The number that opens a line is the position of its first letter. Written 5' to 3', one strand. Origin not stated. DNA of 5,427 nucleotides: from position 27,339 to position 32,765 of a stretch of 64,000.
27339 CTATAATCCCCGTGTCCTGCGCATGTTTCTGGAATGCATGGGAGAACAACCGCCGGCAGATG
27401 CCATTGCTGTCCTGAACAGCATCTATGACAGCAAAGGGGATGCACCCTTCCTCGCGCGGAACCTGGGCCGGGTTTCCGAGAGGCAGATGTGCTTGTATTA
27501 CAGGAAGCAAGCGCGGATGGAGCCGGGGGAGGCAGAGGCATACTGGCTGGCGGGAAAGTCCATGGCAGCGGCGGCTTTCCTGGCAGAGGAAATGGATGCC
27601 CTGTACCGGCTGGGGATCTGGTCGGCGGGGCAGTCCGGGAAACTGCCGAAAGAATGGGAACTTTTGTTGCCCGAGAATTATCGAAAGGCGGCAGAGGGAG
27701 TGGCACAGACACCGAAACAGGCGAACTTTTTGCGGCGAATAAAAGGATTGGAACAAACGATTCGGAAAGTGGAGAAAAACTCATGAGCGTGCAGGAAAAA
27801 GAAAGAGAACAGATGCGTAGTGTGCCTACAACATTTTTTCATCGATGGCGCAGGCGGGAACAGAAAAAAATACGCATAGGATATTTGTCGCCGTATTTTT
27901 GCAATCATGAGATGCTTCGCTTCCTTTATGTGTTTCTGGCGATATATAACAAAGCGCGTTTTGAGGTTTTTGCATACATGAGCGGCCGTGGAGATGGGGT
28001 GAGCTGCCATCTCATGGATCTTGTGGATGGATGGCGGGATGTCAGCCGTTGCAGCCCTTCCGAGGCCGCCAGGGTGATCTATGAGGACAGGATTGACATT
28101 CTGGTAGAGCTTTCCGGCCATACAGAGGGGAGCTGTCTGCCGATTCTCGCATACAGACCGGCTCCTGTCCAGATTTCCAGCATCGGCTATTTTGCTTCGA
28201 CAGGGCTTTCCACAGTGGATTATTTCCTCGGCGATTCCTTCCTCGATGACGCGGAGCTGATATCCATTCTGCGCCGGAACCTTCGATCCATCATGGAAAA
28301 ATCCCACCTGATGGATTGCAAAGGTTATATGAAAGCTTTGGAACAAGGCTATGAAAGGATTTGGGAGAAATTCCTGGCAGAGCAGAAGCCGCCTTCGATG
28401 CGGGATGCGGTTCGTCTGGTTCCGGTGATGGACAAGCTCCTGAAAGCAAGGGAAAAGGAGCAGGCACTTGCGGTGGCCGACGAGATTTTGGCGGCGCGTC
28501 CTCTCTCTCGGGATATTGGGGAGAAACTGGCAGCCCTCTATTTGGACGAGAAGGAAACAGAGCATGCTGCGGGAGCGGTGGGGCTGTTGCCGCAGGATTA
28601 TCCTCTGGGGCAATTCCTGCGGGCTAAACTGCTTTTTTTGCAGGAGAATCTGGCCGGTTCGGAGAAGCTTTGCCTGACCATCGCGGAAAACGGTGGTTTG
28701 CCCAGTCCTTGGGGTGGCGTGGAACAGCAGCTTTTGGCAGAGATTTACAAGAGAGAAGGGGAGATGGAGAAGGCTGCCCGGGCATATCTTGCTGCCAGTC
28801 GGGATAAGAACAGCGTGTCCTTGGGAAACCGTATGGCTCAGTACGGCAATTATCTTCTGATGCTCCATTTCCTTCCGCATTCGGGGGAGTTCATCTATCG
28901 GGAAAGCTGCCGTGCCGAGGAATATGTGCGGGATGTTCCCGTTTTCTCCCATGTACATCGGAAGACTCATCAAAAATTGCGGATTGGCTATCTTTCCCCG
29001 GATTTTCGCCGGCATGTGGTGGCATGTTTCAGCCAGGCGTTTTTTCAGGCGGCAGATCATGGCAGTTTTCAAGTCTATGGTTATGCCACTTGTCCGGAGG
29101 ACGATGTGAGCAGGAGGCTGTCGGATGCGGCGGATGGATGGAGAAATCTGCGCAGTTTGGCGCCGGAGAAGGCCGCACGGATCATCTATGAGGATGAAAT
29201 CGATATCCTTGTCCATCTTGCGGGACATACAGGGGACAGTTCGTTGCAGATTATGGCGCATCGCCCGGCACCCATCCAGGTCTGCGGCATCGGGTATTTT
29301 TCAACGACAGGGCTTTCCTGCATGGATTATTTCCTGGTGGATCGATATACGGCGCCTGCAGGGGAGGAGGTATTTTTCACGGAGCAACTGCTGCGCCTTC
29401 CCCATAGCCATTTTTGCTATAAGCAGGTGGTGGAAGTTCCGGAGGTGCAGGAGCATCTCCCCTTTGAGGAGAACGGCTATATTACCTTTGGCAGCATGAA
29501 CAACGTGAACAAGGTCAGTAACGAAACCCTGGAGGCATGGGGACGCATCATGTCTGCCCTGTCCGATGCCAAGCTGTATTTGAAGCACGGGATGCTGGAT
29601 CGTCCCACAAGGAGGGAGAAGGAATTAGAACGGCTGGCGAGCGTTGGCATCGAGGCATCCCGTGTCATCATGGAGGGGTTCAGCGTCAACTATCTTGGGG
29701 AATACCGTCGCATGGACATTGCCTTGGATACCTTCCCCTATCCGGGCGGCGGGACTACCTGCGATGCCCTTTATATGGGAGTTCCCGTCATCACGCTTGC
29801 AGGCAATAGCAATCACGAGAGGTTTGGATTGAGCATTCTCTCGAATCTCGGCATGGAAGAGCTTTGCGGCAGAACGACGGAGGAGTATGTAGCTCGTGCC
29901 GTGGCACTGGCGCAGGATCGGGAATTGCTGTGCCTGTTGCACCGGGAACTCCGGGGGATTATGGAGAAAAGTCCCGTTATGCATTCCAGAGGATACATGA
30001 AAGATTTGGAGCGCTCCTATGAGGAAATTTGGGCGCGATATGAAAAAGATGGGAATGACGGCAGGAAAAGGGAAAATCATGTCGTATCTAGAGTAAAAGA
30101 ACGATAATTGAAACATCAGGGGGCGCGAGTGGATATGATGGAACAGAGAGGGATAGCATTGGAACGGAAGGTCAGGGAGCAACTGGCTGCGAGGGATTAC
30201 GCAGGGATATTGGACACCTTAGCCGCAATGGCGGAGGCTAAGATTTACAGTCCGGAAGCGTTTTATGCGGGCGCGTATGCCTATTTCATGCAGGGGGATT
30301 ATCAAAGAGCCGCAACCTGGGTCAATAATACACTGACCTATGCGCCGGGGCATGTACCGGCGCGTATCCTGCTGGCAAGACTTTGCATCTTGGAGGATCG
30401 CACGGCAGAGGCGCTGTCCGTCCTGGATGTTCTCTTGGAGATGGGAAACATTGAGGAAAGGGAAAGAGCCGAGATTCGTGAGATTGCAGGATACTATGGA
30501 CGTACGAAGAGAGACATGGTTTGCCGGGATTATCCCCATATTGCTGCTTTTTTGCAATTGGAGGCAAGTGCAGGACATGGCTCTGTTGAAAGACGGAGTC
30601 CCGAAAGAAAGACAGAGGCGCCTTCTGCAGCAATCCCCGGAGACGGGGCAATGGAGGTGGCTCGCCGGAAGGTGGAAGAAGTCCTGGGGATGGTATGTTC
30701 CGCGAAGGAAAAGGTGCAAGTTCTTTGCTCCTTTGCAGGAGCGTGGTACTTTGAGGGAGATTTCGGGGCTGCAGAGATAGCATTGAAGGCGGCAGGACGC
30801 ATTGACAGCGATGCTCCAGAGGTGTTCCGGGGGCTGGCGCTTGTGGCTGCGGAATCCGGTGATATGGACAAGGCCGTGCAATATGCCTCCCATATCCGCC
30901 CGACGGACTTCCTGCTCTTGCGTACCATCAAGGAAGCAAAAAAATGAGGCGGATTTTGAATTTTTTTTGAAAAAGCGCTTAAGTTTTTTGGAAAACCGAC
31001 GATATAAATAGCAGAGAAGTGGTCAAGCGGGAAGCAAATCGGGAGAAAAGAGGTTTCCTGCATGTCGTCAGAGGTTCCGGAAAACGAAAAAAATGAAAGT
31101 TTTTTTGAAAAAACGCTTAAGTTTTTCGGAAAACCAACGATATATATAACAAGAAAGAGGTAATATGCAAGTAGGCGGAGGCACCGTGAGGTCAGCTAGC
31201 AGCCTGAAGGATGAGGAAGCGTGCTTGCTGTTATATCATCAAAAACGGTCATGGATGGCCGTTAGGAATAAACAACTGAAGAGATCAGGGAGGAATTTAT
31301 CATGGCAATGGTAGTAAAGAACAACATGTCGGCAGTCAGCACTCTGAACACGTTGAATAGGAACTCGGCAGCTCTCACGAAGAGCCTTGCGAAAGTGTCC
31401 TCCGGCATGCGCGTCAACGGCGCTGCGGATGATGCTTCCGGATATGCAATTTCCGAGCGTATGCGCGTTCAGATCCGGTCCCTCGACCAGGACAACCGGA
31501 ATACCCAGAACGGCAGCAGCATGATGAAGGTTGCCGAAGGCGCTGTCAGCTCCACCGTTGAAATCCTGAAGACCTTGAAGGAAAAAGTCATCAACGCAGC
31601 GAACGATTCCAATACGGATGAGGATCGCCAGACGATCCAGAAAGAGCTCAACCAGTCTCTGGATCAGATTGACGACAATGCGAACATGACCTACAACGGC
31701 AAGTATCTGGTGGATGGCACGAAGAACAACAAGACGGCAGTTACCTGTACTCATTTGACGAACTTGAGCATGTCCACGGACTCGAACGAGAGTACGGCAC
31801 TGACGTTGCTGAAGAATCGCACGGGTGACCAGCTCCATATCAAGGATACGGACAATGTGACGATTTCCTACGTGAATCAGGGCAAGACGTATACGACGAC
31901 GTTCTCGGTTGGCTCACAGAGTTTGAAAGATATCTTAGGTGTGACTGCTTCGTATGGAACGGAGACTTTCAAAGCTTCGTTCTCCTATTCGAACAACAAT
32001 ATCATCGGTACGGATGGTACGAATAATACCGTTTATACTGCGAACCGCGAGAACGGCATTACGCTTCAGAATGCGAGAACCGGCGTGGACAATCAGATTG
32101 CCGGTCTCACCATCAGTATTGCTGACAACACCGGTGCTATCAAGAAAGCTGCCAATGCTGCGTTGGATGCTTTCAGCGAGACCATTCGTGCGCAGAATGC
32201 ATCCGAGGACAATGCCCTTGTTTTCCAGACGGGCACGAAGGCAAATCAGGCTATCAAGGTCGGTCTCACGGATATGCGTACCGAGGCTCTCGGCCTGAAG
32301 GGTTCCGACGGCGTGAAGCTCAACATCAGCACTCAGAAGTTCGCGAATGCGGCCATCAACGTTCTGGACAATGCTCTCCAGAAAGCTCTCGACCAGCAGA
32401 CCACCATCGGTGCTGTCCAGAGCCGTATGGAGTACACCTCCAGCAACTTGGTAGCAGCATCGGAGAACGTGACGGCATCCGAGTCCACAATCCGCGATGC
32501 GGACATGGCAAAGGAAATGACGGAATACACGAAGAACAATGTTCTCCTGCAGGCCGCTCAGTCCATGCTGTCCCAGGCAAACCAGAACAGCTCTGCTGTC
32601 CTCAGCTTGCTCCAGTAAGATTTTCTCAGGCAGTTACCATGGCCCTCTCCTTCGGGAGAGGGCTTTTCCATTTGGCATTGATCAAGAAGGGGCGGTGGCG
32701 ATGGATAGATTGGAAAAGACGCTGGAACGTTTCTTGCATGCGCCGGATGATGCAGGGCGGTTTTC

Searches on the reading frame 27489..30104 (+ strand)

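Call 10: search_protein_families(library=pfam, proteins=[window:27489-30104:+], max_evalue=0.0001)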
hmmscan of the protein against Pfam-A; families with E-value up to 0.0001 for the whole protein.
window:27489-30104:+ (872 aa): 1 family
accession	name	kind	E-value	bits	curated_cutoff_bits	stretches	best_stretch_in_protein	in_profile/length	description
PF13844.12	Glyco_transf_41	-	2.1e-65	221.4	25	3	487-643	71-230/543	Glycosyl transferase family 41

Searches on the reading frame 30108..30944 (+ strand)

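Call 10: search_protein_families(library=pfam, proteins=[window:30108-30944:+], max_evalue=0.0001)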
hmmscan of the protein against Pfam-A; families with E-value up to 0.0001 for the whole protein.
window:30108-30944:+ (279 aa): 5 families
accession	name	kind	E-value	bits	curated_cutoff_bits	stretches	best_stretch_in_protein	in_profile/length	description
PF14559.12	TPR_19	-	2.6e-12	47.3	25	1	60-111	2-53/68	Tetratricopeptide repeat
PF12895.13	ANAPC3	-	1.6e-08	35.1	27.2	1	42-107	16-80/82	Anaphase-promoting complex, cyclosome, subunit 3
PF07719.23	TPR_2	-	1.6e-06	28.2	27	0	51-82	3-34/34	Tetratricopeptide repeat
PF13432.12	TPR_16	-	6.5e-06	26.9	32.7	0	53-111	1-59/65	Tetratricopeptide repeat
PF07721.20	TPR_4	-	6.4e-05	23.6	27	0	85-107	3-25/26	Tetratricopeptide repeat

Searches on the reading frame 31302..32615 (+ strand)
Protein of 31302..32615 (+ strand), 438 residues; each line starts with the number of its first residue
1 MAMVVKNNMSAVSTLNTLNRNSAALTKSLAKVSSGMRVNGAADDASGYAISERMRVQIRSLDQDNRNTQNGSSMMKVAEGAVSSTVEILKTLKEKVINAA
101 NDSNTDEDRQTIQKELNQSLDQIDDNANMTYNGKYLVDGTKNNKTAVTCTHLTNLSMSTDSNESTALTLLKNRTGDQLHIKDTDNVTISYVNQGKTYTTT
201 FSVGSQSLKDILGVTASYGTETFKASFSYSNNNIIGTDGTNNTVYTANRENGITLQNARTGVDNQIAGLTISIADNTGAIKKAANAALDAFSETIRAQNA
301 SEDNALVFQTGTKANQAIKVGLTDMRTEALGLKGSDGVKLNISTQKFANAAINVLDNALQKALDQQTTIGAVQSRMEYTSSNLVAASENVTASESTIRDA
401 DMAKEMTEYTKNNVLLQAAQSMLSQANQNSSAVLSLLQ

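Call 10: search_protein_families(library=pfam, proteins=[window:31302-32615:+], max_evalue=0.0001)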
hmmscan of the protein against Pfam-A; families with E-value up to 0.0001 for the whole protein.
window:31302-32615:+ (438 aa): 2 families
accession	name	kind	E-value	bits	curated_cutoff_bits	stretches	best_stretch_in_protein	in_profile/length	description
PF00669.25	Flagellin_N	-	2.3e-35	122.1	26.6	1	5-141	1-138/139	Bacterial flagellin N-terminal helical region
PF00700.27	Flagellin_C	-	2.4e-22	79.5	23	1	353-437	2-86/86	Bacterial flagellin C-terminal helical region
